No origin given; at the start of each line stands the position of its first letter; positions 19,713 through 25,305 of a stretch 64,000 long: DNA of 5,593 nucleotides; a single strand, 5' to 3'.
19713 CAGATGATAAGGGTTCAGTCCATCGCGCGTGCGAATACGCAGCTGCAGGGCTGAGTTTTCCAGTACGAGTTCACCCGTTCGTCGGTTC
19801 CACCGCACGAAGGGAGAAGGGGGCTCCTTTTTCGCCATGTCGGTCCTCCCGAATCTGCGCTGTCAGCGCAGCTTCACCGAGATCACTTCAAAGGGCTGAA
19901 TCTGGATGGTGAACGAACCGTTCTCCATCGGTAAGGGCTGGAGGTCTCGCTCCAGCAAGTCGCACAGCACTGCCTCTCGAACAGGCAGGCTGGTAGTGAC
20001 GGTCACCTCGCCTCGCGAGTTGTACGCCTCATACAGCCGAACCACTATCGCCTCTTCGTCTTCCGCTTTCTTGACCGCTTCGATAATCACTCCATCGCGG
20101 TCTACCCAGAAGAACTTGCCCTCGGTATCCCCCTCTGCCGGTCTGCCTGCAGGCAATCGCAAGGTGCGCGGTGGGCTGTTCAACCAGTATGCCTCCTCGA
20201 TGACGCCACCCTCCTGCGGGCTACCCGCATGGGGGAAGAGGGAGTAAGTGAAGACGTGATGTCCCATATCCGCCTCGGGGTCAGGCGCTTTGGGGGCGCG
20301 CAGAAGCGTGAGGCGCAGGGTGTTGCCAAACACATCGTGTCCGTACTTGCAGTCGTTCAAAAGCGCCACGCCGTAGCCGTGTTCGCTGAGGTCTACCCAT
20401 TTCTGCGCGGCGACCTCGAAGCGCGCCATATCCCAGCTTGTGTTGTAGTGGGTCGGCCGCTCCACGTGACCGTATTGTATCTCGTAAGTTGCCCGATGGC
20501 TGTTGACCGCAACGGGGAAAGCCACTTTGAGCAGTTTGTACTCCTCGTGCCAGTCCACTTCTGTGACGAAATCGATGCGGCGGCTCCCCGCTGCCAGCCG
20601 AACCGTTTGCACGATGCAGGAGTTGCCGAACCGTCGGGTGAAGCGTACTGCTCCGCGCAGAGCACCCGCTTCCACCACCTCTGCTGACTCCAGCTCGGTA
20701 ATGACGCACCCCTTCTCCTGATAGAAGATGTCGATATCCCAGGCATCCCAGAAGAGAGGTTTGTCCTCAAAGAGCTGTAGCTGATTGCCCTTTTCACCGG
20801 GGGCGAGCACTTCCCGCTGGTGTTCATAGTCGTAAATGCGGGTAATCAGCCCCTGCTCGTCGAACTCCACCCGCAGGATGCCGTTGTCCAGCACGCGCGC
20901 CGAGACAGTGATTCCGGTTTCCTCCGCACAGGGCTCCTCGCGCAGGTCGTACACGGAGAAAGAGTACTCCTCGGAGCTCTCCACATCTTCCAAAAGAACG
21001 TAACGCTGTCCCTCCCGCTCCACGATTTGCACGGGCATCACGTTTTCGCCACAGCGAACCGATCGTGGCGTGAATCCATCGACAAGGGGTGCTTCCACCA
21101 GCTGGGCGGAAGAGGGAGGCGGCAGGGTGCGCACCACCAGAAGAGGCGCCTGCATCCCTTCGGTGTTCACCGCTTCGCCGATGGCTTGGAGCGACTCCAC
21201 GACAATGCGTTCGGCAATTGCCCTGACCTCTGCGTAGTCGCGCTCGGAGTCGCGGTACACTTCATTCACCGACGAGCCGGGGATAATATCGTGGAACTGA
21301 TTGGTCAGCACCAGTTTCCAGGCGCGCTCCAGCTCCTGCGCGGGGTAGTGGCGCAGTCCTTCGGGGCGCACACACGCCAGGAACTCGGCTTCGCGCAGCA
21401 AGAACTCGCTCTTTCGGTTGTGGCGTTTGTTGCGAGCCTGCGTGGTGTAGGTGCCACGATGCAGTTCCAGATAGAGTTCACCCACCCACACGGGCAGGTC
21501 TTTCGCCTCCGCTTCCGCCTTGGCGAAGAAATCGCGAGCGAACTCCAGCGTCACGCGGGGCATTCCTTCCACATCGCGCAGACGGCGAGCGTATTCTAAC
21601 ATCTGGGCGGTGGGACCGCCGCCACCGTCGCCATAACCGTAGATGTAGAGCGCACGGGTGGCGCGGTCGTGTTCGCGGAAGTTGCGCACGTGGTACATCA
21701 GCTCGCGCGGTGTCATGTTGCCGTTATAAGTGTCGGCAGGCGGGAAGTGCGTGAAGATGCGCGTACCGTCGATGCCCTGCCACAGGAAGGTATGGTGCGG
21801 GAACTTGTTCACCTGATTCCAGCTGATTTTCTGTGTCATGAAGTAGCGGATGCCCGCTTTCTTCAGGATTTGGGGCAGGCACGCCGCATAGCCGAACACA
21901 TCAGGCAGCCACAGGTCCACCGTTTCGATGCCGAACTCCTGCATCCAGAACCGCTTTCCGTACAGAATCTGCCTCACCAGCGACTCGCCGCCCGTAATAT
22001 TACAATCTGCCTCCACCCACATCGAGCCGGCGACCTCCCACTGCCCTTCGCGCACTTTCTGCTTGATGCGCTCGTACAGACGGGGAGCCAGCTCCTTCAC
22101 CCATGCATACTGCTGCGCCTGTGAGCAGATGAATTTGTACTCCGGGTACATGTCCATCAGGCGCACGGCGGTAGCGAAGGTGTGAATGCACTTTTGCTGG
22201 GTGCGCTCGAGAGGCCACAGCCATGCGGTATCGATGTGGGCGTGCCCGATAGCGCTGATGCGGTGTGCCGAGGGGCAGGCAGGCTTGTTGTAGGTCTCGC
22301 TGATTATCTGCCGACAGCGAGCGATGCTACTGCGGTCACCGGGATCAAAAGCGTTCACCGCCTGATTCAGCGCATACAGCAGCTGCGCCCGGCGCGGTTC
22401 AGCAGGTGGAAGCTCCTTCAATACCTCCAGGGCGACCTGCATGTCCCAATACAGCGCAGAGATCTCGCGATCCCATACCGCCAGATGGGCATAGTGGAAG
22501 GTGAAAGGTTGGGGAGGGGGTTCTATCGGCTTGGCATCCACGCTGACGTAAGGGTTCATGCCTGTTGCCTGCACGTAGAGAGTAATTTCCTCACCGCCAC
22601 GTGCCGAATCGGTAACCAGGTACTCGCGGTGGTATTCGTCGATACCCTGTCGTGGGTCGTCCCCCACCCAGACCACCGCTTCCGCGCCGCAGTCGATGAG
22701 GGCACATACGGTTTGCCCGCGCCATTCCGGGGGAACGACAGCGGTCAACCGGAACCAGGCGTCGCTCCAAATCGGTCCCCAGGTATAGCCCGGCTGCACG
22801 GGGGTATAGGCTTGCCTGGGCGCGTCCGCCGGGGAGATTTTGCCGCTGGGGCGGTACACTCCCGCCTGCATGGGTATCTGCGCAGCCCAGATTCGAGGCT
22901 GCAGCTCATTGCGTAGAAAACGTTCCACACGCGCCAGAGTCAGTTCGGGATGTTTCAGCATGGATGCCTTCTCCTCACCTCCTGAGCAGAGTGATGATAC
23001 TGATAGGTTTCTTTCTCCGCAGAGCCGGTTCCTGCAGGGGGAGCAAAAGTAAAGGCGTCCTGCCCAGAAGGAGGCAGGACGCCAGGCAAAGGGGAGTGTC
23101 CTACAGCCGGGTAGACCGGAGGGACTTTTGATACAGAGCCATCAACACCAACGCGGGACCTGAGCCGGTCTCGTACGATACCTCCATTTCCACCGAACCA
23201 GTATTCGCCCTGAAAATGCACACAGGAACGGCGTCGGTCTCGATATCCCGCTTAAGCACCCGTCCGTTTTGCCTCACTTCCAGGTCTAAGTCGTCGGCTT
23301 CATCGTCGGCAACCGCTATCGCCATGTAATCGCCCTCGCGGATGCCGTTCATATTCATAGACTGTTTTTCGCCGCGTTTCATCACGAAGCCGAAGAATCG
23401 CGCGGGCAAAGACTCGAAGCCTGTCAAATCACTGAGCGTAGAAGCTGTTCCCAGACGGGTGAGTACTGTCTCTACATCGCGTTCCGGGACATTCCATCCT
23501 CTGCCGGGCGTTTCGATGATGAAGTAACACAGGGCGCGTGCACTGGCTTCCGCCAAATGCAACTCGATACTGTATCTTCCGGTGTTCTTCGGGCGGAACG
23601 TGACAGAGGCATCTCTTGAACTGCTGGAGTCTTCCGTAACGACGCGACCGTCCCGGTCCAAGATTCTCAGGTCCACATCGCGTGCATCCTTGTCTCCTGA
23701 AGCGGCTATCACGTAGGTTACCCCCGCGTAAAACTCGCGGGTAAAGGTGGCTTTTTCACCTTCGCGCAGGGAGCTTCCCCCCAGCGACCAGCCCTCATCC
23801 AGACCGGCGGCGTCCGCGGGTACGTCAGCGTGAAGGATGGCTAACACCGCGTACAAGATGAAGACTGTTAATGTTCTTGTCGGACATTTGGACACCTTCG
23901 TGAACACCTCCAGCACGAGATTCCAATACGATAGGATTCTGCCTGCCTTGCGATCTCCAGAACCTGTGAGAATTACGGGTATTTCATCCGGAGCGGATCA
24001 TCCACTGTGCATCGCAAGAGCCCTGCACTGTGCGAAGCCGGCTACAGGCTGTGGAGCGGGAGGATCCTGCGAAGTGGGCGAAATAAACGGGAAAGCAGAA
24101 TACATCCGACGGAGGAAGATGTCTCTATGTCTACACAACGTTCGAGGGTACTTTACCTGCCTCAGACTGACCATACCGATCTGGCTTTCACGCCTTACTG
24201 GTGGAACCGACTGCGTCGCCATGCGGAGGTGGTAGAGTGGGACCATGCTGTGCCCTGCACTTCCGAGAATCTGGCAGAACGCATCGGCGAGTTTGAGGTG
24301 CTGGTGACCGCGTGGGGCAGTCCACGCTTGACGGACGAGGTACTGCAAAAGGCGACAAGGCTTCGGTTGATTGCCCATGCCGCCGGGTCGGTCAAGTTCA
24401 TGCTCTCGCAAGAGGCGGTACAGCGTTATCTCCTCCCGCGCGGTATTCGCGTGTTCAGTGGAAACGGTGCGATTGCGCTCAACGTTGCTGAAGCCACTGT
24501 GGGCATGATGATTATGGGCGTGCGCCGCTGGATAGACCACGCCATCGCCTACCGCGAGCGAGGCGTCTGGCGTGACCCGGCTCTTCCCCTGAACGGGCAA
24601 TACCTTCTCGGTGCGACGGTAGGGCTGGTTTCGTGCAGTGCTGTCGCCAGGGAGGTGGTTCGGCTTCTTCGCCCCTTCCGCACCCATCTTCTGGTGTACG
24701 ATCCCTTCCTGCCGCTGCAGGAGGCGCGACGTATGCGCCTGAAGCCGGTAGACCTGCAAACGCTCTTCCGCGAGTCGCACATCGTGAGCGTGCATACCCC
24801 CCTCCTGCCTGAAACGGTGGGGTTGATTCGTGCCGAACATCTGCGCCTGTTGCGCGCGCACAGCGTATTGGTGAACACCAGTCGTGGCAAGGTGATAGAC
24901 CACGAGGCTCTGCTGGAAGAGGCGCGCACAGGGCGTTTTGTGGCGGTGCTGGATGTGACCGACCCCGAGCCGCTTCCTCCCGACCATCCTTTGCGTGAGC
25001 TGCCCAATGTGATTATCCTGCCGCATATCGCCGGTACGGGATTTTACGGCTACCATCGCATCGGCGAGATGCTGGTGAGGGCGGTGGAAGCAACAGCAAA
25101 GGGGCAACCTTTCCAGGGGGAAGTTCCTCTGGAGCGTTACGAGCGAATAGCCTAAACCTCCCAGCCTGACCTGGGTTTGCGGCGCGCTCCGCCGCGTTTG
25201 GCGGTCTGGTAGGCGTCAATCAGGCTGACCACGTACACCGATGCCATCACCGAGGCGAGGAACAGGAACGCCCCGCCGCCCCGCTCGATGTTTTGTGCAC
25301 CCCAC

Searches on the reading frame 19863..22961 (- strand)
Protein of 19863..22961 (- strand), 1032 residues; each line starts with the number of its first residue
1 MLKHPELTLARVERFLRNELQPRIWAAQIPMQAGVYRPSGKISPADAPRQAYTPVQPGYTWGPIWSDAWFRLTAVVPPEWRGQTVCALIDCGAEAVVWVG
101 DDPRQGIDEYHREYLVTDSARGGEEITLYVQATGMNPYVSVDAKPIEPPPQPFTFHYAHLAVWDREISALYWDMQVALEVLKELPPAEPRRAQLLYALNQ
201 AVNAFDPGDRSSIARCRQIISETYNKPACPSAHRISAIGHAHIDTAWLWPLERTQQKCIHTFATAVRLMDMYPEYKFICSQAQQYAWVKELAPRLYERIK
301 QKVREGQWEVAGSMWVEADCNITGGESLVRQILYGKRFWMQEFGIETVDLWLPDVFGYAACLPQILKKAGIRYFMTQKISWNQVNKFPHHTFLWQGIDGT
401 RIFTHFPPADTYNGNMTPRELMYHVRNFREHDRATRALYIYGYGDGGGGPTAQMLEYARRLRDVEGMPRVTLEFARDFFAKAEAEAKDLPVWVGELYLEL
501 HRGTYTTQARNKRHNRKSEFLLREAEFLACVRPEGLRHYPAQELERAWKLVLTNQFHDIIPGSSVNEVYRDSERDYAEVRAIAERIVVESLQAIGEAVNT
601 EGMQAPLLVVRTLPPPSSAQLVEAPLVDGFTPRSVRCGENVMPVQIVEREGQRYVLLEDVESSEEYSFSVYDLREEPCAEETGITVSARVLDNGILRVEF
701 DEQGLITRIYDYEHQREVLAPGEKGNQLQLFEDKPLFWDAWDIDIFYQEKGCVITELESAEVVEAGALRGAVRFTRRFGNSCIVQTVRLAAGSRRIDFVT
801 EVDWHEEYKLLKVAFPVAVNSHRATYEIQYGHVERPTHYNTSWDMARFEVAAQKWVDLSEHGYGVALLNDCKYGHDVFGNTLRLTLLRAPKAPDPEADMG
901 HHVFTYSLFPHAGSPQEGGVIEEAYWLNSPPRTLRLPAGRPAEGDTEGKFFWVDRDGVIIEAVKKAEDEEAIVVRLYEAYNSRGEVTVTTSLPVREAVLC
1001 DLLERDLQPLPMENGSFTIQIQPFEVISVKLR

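Call 58: search_protein_families(library=pfam, proteins=[window:19863-22961:-], max_evalue=0.001)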
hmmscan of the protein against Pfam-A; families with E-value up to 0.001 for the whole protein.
window:19863-22961:- (1032 aa): 6 families
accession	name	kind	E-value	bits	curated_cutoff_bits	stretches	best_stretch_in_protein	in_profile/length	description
PF01074.27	Glyco_hydro_38N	-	8.6e-98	327.5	25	1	235-492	2-269/270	Glycosyl hydrolases family 38 N-terminal domain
PF07748.19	Glyco_hydro_38C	-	1.1e-74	251.5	25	1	691-896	1-206/206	Glycosyl hydrolases family 38 C-terminal domain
PF09261.16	Alpha-mann_mid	-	1.3e-28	99.3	31.1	1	499-594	1-96/96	Alpha mannosidase middle domain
PF17677.7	Glyco_hydro38C2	-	6.7e-21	74.6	22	1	958-1028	2-71/72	Glycosyl hydrolases family 38 C-terminal beta sandwich domain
PF22907.2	Ams1-like_1st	-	4.9e-09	36.6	27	1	39-134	16-115/145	Alpha-mannosidase, jelly roll domain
PF03065.20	Glyco_hydro_57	-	0.00084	19.2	21.2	0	168-381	27-176/291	Glycosyl hydrolase family 57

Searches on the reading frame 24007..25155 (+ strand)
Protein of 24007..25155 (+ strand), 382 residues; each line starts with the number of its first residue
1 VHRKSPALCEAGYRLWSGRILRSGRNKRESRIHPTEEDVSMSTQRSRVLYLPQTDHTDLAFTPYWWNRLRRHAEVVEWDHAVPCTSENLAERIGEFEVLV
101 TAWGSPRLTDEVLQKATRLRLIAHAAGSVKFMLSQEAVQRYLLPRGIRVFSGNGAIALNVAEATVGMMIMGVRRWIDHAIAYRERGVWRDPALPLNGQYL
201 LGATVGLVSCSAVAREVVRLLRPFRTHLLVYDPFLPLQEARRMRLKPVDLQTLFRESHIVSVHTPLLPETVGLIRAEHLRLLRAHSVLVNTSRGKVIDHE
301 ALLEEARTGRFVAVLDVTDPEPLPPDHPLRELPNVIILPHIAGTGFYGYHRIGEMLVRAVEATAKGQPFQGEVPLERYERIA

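Call 29: search_protein_families(library=pfam, proteins=[window:24007-25155:+], max_evalue=0.0001)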
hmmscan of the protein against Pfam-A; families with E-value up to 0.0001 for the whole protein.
window:24007-25155:+ (382 aa): 2 families
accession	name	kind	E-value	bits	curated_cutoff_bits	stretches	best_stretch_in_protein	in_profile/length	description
PF02826.25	2-Hacid_dh_C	-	3e-42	144.5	25.1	1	166-342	2-178/178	D-isomer specific 2-hydroxyacid dehydrogenase, NAD binding domain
PF00389.36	2-Hacid_dh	-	1.5e-06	28.4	24.6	1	62-370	8-130/134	D-isomer specific 2-hydroxyacid dehydrogenase, catalytic domain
